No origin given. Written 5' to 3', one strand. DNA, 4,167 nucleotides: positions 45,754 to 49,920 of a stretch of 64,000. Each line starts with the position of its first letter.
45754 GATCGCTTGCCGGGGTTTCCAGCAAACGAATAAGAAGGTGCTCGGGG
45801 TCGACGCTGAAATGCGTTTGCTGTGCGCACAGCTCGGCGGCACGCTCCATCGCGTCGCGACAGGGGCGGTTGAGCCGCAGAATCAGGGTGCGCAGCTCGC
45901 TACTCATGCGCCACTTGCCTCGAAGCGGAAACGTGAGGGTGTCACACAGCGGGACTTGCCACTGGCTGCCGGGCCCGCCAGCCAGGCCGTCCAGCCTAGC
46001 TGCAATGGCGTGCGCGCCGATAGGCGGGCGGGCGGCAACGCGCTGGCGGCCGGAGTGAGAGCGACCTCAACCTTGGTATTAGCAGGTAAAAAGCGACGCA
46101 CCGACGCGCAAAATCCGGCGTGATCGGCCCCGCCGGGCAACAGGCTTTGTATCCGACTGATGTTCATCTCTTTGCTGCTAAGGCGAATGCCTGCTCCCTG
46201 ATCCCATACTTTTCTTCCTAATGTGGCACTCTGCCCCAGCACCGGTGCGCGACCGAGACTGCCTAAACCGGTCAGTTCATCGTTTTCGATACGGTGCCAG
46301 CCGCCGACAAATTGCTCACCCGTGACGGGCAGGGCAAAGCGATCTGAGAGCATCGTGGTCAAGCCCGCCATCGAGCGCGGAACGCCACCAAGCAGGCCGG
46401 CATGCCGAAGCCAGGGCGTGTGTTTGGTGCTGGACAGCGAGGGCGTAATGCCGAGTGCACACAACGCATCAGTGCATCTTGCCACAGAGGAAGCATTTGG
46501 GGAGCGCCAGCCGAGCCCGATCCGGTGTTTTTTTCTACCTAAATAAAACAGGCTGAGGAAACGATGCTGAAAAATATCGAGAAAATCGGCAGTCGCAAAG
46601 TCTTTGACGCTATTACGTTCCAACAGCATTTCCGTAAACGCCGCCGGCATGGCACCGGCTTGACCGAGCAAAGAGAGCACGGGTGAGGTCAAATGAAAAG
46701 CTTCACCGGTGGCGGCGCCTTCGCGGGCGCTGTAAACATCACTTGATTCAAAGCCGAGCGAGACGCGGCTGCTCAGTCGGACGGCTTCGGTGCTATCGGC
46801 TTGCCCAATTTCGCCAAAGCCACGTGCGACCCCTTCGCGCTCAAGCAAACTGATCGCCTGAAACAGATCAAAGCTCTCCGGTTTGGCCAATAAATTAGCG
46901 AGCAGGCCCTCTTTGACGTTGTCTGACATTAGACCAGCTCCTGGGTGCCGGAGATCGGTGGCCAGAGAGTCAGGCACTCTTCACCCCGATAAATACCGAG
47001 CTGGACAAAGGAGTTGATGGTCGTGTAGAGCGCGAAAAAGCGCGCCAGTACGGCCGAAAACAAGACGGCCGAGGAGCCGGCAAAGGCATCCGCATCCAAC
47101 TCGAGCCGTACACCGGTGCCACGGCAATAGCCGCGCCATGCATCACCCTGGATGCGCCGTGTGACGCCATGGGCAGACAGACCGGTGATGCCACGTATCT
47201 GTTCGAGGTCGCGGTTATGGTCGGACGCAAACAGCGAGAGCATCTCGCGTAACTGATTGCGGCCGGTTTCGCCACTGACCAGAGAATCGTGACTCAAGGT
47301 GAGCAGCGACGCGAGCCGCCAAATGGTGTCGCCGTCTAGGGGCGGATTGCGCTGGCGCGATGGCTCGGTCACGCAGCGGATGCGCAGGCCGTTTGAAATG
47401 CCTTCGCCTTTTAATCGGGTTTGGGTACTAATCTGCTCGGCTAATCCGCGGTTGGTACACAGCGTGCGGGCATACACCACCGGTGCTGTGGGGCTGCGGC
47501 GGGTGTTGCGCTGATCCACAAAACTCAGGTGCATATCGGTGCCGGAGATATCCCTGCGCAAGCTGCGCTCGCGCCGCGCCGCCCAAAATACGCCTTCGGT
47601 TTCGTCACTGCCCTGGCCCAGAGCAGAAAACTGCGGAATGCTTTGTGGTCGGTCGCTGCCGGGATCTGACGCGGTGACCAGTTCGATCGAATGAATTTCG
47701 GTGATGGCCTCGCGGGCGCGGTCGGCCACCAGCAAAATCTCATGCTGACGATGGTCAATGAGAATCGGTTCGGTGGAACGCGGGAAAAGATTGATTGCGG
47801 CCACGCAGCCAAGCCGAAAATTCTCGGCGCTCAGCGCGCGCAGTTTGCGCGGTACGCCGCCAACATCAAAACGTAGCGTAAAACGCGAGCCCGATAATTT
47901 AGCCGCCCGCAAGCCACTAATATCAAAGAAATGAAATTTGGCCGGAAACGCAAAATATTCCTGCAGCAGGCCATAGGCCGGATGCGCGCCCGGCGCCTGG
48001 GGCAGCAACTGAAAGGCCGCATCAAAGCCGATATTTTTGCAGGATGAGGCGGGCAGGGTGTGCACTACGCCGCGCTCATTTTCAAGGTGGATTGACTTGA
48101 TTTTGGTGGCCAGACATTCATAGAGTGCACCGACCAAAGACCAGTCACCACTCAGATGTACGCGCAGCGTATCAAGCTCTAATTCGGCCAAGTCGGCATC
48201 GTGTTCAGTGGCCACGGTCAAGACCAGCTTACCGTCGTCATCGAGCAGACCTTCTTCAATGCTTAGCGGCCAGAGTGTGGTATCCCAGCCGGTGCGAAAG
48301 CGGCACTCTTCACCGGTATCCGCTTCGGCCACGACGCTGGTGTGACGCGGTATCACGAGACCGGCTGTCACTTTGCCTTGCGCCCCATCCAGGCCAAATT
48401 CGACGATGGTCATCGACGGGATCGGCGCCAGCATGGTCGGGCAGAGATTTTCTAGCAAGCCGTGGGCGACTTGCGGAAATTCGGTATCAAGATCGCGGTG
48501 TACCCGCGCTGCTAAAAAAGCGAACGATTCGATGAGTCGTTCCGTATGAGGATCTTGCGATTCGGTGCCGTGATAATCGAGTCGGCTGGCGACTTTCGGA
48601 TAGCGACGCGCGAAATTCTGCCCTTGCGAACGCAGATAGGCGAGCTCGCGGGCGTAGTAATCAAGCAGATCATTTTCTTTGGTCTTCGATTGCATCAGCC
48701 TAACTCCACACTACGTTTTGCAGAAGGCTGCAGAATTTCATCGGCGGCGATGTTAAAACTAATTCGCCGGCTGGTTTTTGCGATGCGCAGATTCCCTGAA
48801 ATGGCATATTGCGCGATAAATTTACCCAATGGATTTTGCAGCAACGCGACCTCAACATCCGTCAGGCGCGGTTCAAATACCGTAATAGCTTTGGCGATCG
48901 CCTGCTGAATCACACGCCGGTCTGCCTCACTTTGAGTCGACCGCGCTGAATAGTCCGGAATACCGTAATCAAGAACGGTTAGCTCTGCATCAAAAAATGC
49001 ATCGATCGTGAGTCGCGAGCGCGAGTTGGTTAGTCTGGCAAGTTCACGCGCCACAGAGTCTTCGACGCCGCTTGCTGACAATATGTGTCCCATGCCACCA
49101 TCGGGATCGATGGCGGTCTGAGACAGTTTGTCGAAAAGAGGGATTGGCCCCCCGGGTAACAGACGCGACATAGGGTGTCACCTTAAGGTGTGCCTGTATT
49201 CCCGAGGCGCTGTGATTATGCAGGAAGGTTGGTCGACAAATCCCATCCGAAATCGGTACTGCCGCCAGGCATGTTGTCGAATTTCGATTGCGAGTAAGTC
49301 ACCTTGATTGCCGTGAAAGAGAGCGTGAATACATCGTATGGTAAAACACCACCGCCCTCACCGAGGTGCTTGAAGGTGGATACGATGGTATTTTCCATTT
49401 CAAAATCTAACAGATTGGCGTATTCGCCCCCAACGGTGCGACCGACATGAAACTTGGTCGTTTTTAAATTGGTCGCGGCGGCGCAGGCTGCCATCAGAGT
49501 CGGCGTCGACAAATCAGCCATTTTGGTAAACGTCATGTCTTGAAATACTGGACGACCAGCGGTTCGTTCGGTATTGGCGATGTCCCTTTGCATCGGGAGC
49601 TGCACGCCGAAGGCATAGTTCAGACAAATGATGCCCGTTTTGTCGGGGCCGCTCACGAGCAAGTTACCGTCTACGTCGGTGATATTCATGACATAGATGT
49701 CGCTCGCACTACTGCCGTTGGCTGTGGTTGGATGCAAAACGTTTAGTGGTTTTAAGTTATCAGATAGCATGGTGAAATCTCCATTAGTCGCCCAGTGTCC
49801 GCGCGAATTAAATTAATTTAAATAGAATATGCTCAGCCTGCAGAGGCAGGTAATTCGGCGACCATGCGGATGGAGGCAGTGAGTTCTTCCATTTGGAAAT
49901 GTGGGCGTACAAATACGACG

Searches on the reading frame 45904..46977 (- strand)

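Call 7: search_protein_families(library=pfam, proteins=[window:45904-46977:-], max_evalue=0.001)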
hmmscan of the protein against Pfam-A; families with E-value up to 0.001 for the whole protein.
window:45904-46977:- (357 aa): 1 family
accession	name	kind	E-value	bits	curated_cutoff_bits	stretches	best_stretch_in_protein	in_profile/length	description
PF06996.16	T6SS_TssG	-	1.1e-75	255.2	24.6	1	33-333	2-303/304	Type VI secretion, TssG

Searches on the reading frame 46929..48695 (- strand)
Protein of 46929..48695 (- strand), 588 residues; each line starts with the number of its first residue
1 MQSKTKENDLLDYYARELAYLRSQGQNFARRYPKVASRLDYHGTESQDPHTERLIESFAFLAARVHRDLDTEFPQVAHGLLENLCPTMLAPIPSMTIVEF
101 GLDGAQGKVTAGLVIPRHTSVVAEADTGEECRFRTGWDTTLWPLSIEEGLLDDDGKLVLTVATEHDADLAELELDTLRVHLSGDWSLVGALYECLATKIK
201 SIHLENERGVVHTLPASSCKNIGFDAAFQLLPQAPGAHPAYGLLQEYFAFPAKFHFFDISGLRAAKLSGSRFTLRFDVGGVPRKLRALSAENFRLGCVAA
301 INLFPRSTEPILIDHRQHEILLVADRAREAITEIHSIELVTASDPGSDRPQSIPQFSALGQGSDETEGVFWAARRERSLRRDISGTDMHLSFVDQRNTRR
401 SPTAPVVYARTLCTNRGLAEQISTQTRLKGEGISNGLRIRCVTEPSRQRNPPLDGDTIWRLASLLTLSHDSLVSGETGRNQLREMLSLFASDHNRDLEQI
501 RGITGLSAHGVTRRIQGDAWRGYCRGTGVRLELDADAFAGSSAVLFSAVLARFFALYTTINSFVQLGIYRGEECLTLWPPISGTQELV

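Call 7: search_protein_families(library=pfam, proteins=[window:46929-48695:-], max_evalue=0.001)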
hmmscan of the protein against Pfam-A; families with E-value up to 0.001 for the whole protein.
window:46929-48695:- (588 aa): 1 family
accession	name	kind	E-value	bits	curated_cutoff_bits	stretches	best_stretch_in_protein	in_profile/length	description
PF05947.17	T6SS_TssF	-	2.3e-180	601.6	25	1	8-585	3-608/608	Type VI secretion system, TssF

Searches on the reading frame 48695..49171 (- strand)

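Call 7: search_protein_families(library=pfam, proteins=[window:48695-49171:-], max_evalue=0.001)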
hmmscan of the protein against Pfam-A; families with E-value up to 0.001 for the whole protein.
window:48695-49171:- (158 aa): 1 family
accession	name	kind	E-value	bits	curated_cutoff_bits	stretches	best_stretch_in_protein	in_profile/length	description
PF04965.19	GPW_gp25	-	4.1e-11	43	27.2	1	37-111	4-71/96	Baseplate wedge protein gp25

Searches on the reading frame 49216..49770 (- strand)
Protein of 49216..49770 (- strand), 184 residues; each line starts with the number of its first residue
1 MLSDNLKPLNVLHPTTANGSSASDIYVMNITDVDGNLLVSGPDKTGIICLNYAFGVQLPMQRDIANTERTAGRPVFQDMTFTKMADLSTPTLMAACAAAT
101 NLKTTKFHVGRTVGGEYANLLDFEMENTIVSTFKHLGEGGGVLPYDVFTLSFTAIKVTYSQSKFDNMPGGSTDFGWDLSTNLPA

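Call 8: search_protein_families(library=pfam, proteins=[window:49216-49770:-], max_evalue=0.001)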
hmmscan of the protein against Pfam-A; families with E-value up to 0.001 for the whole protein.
window:49216-49770:- (184 aa): 1 family
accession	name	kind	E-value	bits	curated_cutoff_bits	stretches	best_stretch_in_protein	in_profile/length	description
PF05638.18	T6SS_HCP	-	2.2e-21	76.9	23.5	1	28-159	2-129/129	Type VI secretion system effector, Hcp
